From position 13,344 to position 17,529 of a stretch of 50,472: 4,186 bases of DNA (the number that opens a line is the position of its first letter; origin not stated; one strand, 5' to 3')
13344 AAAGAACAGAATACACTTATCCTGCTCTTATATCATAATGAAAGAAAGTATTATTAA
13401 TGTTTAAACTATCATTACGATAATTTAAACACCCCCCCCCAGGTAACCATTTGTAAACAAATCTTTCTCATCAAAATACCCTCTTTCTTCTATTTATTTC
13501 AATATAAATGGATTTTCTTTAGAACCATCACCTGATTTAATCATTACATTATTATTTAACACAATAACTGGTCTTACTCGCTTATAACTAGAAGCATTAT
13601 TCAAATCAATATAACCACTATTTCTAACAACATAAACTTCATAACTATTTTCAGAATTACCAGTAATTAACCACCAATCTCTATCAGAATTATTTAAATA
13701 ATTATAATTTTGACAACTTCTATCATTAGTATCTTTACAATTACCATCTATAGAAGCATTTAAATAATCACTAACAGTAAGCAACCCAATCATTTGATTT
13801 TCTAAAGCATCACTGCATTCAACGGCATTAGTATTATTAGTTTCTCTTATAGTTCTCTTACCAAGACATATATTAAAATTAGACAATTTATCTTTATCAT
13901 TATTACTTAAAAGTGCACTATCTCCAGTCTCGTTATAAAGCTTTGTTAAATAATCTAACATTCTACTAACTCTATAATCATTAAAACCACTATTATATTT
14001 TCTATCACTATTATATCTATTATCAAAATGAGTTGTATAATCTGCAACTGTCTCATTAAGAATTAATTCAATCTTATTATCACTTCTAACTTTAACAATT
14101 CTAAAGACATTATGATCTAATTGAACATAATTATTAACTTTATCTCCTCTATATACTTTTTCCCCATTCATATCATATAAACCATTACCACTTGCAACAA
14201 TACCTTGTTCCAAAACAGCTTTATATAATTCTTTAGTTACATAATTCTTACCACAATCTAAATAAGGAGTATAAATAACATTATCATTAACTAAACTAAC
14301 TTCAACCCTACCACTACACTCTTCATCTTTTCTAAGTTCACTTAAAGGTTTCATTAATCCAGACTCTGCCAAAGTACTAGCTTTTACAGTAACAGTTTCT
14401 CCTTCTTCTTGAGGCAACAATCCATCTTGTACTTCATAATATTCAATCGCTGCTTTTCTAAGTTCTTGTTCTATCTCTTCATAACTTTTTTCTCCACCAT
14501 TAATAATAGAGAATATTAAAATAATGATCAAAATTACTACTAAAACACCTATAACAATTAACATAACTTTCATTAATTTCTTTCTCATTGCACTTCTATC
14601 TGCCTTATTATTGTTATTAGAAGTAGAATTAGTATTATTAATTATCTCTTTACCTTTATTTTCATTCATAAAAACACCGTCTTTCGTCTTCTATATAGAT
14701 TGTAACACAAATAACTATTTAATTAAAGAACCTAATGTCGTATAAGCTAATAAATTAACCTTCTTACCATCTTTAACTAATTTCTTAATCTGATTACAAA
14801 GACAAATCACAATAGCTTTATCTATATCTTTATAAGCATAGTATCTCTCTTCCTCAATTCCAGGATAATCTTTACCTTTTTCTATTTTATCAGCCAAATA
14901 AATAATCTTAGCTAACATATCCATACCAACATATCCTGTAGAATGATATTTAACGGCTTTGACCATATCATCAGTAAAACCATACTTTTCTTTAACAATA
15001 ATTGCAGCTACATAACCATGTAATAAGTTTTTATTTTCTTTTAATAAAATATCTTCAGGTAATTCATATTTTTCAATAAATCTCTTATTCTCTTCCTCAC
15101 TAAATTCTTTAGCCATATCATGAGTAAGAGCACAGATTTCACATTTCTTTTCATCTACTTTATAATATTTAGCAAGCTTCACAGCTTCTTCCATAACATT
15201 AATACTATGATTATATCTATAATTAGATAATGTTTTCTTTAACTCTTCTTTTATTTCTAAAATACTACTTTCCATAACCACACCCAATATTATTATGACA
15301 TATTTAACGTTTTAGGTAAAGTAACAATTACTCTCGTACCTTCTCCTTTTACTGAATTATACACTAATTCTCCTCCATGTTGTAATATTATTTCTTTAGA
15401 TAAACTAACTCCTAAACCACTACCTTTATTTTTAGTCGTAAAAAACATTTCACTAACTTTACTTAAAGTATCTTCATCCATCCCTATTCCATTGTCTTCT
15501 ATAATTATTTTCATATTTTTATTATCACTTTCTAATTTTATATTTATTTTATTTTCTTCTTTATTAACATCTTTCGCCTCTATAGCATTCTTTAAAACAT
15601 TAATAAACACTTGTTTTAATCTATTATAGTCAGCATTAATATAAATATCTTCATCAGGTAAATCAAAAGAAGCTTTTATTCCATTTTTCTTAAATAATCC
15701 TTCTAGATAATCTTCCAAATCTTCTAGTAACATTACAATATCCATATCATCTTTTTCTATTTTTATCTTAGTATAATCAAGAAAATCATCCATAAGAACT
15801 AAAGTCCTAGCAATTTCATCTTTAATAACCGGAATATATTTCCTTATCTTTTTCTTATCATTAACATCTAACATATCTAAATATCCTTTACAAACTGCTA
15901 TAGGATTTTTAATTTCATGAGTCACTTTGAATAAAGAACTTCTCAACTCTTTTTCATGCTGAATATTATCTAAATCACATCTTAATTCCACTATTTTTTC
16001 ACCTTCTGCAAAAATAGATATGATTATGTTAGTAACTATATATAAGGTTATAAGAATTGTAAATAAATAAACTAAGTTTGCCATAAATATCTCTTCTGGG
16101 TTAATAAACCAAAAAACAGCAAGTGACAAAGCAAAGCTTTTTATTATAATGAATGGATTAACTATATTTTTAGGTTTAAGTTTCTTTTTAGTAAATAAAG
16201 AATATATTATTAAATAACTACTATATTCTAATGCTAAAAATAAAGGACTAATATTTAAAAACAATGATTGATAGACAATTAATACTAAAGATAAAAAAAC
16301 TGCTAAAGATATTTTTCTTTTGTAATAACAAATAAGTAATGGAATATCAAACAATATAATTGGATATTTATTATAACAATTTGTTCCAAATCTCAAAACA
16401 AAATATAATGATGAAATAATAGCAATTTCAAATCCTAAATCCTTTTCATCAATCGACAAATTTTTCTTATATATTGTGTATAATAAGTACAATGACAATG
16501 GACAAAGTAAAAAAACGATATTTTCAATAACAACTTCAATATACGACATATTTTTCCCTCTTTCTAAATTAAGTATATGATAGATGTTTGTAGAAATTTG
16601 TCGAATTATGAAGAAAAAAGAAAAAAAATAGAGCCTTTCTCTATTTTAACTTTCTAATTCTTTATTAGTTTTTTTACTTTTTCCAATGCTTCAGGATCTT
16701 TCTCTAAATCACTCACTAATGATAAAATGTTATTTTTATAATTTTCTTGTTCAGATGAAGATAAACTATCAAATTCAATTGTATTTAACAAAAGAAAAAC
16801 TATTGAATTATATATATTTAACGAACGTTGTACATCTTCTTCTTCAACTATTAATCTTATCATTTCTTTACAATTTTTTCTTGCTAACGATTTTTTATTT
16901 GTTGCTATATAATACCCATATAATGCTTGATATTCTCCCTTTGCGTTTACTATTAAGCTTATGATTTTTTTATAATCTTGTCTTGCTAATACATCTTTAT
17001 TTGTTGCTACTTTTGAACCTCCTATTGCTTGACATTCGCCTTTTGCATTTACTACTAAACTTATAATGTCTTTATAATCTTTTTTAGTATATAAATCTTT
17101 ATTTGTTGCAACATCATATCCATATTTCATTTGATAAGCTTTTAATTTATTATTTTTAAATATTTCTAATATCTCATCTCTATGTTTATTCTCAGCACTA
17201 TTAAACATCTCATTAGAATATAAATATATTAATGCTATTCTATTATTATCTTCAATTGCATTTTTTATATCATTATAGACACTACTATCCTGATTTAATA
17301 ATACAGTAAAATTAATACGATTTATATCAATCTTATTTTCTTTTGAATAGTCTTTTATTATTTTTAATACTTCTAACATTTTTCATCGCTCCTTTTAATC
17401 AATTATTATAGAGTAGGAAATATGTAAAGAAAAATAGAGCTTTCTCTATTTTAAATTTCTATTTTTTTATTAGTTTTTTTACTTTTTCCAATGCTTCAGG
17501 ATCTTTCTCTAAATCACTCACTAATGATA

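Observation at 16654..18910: Paralogous proteins built from 34-aa tandem repeats with variation focused at a few positions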

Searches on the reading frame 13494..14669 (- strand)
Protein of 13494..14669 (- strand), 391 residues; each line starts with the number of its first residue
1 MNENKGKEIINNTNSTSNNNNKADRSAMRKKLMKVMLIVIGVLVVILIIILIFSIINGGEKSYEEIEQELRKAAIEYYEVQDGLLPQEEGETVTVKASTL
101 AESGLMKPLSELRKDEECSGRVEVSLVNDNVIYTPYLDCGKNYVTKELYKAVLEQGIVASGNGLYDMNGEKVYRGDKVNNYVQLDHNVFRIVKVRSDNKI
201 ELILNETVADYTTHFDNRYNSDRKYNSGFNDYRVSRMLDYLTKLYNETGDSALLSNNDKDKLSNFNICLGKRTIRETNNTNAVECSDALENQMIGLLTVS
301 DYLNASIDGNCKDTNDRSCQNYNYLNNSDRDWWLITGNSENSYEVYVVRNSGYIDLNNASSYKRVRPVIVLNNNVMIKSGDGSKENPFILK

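Call 47: search_protein_families(library=pfam, proteins=[window:13494-14669:-], max_evalue=0.001)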
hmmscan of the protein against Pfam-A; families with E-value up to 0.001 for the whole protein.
window:13494-14669:- (391 aa): 1 family
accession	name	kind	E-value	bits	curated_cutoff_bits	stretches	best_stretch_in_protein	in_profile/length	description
PF19789.6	DUF6273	-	0.00081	19.7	23.5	0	295-372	86-171/172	Domain of unknown function (DUF6273)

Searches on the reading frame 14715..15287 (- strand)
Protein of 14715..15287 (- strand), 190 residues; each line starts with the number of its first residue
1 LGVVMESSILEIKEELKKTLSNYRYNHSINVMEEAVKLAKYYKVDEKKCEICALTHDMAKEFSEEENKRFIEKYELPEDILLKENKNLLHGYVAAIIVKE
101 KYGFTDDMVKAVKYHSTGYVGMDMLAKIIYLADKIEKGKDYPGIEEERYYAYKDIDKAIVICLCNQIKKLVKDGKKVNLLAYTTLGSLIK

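Call 47: search_protein_families(library=pfam, proteins=[window:14715-15287:-], max_evalue=0.001)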
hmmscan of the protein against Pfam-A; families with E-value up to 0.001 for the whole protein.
window:14715-15287:- (190 aa): 1 family
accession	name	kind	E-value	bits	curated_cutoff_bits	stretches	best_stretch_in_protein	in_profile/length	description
PF01966.28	HD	-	8.8e-14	52.2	22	1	24-136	1-114/116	HD domain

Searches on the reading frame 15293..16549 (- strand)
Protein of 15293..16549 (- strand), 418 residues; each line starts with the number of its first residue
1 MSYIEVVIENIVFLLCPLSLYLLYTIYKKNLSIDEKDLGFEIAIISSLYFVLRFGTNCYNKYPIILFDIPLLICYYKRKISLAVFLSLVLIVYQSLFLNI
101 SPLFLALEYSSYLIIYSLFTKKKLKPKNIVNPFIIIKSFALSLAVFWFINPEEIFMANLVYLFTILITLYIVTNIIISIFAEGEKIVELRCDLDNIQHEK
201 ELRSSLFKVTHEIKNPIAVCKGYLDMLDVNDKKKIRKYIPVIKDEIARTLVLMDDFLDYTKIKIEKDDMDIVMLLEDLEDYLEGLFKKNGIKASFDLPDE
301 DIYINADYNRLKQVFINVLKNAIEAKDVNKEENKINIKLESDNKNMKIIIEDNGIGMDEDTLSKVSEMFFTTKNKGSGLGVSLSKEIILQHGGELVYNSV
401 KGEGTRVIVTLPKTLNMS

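Call 47: search_protein_families(library=pfam, proteins=[window:15293-16549:-], max_evalue=0.001)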
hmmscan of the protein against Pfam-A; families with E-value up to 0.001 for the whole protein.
window:15293-16549:- (418 aa): 5 families
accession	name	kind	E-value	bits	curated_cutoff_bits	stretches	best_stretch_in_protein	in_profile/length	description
PF02518.31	HATPase_c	-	4.8e-24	85.4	26.4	1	307-414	2-110/111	Histidine kinase-, DNA gyrase B-, and HSP90-like ATPase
PF00512.31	HisKA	-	1.3e-09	38.4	26.9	1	209-262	9-63/66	His Kinase A (phospho-acceptor) domain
PF14501.12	HATPase_c_5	-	1.7e-06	28.3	22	1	311-399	6-90/102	GHKL domain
PF13589.12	HATPase_c_3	-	3.6e-06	27.5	25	1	312-374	4-60/137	Histidine kinase-, DNA gyrase B-, and HSP90-like ATPase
PF13581.12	HATPase_c_2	-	0.00039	20.9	27.4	1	319-407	40-123/127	Histidine kinase-like ATPase domain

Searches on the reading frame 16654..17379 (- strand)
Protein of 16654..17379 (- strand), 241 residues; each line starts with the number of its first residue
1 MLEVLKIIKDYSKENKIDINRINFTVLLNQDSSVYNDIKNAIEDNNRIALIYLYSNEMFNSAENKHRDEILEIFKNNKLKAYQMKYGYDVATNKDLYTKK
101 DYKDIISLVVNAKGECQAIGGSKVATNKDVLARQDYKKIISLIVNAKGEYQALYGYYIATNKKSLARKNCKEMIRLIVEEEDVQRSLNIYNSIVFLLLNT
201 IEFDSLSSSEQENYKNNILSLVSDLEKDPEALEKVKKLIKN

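Call 3: search_protein_families(library=pfam, proteins=[window:16654-17379:-], max_evalue=1)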
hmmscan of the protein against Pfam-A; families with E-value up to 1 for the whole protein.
window:16654-17379:- (241 aa): 3 families
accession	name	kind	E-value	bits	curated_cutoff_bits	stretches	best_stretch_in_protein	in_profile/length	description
PF03657.19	UPF0113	-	0.0097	16.6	23.8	0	86-129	14-58/73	UPF0113 PUA domain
PF02671.26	PAH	-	0.12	12.6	21.3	0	3-21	5-22/45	Paired amphipathic helix repeat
PF09551.15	Spore_II_R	-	0.99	10.3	25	1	24-106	7-92/128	Stage II sporulation protein R (spore_II_R)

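Call 4: search_protein_families(library=ncbifam, proteins=[window:16654-17379:-], max_evalue=1)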
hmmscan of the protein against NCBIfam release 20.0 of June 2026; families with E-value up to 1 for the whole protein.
window:16654-17379:- (241 aa): 2 families
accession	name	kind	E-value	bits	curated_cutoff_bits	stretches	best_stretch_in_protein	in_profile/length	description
TIGR00597.1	rad10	subfamily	0.044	13.7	72.9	1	149-189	46-86/112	nucleotide excision repair endonuclease ERCC1/Rad10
NF000061.1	linco_LnuP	exception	0.73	9.9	300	1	23-105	28-110/166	lincosamide nucleotidyltransferase Lnu(P)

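Call 18: find_related_loci(query=A2, collection=genome_contigs, flank=8000)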
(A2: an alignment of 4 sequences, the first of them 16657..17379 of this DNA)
Query A2 (241 aa) in genome_contigs; peptide patterns used: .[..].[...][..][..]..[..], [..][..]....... (x = any residue, [..] = any of these).
215 stretches matched a pattern; 1 encode a relative of the query (tblastn E <= 1e-3); 1 distinct loci.
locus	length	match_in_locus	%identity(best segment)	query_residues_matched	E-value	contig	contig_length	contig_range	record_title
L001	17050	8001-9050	44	1-181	2e-39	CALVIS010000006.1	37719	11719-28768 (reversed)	MAG: uncultured Bacilli bacterium isolate BRZ_FH__bin24 genome assembly, contig: BRZ_FH__NODE_1162_length_37719_cov_17.6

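Call 43: search_protein_families(library=padloc, proteins=[window:16654-17379:-, L001:7983-9521:+], max_evalue=0.1)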
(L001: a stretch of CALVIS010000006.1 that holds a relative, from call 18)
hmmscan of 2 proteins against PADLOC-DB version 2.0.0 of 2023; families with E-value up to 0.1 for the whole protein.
window:16654-17379:- (241 aa): 0 families

L001:7983-9521:+ (512 aa): 1 family
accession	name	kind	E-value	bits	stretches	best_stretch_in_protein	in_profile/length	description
PDLC02280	AbiEi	-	0.011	14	0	192-254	70-132/153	AbiEi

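Call 44: search_protein_families(library=phrogs, proteins=[window:16654-17379:-, L001:7983-9521:+], max_evalue=0.1)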
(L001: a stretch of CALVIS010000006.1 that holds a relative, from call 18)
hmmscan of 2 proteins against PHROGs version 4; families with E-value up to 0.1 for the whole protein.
window:16654-17379:- (241 aa): 1 family
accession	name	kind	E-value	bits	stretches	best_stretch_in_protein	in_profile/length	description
phrog_9030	-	unknown function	0.018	16.8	0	76-103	40-68/82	-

L001:7983-9521:+ (512 aa): 6 families
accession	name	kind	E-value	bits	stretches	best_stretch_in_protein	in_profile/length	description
phrog_34356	-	unknown function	0.032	14.8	1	192-249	35-91/253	-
phrog_11296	-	unknown function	0.047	15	0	239-288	21-69/136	-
phrog_15640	-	unknown function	0.059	14.6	0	387-428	4-44/70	-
phrog_20248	-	unknown function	0.074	14.3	0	220-248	10-38/85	-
phrog_12988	-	unknown function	0.084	14.1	0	213-265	15-59/79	-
phrog_16030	-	unknown function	0.092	13.9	0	340-352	26-38/61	-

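Call 55: predict_structure(alignment_id=A2)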
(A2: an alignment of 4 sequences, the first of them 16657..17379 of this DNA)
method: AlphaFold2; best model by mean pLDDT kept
length: 241 residues; sequences in the alignment: 4
mean_pLDDT: 67.1   pTM: 0.59
mean pLDDT of the five models: 67.1, 53.3, 52.9, 50.2, 49.4
residues with pLDDT >= 90: 41; 70-90: 65; 50-70: 87; < 50: 48
segments of 3 or more residues with pLDDT < 50: 1-3, 19-30, 47-52, 73-79, 201-203, 221-223, 238-241
pLDDT, mean of each block of 10 residues (from residue 1): 51 54 40 58 50 51 55 48 68 77 81 87 94 94 94 90 80 90 81 66 54 53 48 50 40
secondary structure, 60 per line:
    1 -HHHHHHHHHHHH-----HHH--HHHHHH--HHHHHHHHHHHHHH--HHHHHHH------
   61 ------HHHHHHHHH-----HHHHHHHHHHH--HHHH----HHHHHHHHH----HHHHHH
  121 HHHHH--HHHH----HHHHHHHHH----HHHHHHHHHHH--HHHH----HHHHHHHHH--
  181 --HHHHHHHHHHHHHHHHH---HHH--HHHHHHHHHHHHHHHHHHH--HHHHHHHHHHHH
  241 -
elements in order: H2-13 H24-29 H32-45 H48-54 H67-75 H81-91 H94-97 H102-110 H115-125 H128-131 H136-144 H149-159 H162-165 H170-178 H183-199 H208-226 H229-240

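Call 61: fold_search(model_id=the predicted structure, library=pdb)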
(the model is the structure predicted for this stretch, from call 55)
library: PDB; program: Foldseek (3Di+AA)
matches with E <= 10: 86; with E <= 0.001: 0
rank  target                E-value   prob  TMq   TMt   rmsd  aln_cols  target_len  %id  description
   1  7upq_J                1.2e-01  0.82  0.25  0.30  12.2       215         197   11  Crystal structure of designed heterotrimeric assembly DHT03_1arm_A21/B/C (released 2022-12-14)
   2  7upp_A                2.4e-01  0.96  0.45  0.37   9.5       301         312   12  Crystal structure of designed heterotrimeric assembly DHT03_2arm_A21/B21/C long (released 2022-12-14)
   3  7udl_A                2.7e-01  0.66  0.31  0.28  11.8       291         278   11  Crystal structure of designed helical repeat protein RPB_PLP1_R6 bound to PLPx6 peptide (released 2023-03-22)
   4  7upq_A                5.2e-01  0.89  0.35  0.41   8.0       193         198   12  Crystal structure of designed heterotrimeric assembly DHT03_1arm_A21/B/C (released 2022-12-14)
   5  7upp_B                6.5e-01  0.77  0.41  0.33  16.3       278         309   12  Crystal structure of designed heterotrimeric assembly DHT03_2arm_A21/B21/C long (released 2022-12-14)
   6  5cwp                  7.1e-01  0.23  0.23  0.24  14.9       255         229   13  Crystal structure of de novo designed helical repeat protein DHR79 (released 2015-12-16)
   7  6xi6                  8.4e-01  0.15  0.20  0.18  19.8       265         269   10  Hierarchical design of multi-scale protein complexes by combinatorial assembly of oligomeric helical bundle and repeat p (released 2021-06-02)
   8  8erw_B                1.1e+00  0.72  0.42  0.41  11.9       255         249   12  Precisely patterned nanofibers made from extendable protein multiplexes (released 2023-08-23)
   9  9dd0_C                1.4e+00  0.33  0.26  0.25  12.8       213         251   14  Designed allosteric facilitated dissociation switch AS1 in complex state TH with methylated lysines, crystal #2 (released 2025-08-20)
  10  9dcx                  1.9e+00  0.54  0.37  0.35   8.2       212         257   15  Crystal Structure of designed allosteric facilitated dissociation switch AS1 (released 2025-08-20)
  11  7unj_A                1.9e+00  0.09  0.16  0.17  17.2       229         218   11  De novo designed chlorophyll dimer protein with Zn pheophorbide a methyl ester matching geometry of purple bacterial s (released 2023-04-19)
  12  9olq_A                1.9e+00  0.54  0.37  0.35   8.1       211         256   13  Designed allosteric facilitated dissociation switch AS1_K46L_E50W_K172W_E173Y in complex state THE (released 2025-08-20)
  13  7unj_B                2.1e+00  0.08  0.16  0.17  17.0       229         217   11  De novo designed chlorophyll dimer protein with Zn pheophorbide a methyl ester matching geometry of purple bacterial s (released 2023-04-19)
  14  3adu_B                2.1e+00  0.08  0.17  0.17  18.2       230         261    9  Human PPARgamma ligand-binding domain in complex with 5-methoxy-indole acetate (released 2010-12-22)
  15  1wmw_B                2.1e+00  0.06  0.17  0.14  19.6       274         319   12  Crystal structure of geranulgeranyl diphosphate synthase from Thermus thermophilus (released 2005-07-21)
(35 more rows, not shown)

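Call 64: find_related_loci(query=A2, collection=metagenome_contigs, flank=6000)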
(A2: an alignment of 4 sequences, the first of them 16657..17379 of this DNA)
Query A2 (241 aa) in metagenome_contigs; peptide patterns used: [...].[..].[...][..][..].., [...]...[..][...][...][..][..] (x = any residue, [..] = any of these).
600 stretches matched a pattern, but none encodes a relative of the query by tblastn (E <= 1e-3).

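Call 66: find_related_loci(query=A2, collection=viral_contigs, flank=6000)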
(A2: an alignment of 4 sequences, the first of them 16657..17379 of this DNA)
Query A2 (241 aa) in viral_contigs; peptide patterns used: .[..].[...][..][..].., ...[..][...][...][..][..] (x = any residue, [..] = any of these).
600 stretches matched a pattern, but none encodes a relative of the query by tblastn (E <= 1e-3).

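Call 96: find_encoding_contigs(protein=window:16654-17379:-, flank=3000, max_places=10)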
Protein window:16654-17379:- (241 aa): 6 contigs read that carry it; 5 places shown.
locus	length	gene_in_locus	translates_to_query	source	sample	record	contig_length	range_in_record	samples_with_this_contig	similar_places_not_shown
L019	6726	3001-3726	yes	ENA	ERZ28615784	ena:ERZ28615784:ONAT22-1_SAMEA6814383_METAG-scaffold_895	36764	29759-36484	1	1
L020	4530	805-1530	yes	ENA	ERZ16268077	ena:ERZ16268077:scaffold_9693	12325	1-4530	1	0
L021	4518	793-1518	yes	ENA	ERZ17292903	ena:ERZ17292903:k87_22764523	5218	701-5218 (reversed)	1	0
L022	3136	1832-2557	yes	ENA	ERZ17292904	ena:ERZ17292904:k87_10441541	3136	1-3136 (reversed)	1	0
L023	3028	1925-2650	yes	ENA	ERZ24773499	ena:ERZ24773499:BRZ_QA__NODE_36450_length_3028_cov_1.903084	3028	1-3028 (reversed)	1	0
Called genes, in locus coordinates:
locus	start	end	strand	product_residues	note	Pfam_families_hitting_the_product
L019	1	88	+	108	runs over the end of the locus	-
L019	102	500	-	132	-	PF10612:Spore-coat_CotZ (faint)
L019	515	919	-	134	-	PF10612:Spore-coat_CotZ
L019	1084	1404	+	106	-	PF00367:PTS_EIIB (weak)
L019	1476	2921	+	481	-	-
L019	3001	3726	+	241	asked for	-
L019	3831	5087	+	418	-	PF00512:HisKA, PF02518:HATPase_c, PF13589:HATPase_c_3 (weak)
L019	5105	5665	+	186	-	PF01966:HD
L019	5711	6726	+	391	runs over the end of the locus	-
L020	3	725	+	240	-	?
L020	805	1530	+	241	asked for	-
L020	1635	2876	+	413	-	PF00512:HisKA, PF02518:HATPase_c, PF13589:HATPase_c_3 (weak)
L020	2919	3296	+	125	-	-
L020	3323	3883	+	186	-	PF01966:HD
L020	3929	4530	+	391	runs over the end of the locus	-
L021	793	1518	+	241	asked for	-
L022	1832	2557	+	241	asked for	-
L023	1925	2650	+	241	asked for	-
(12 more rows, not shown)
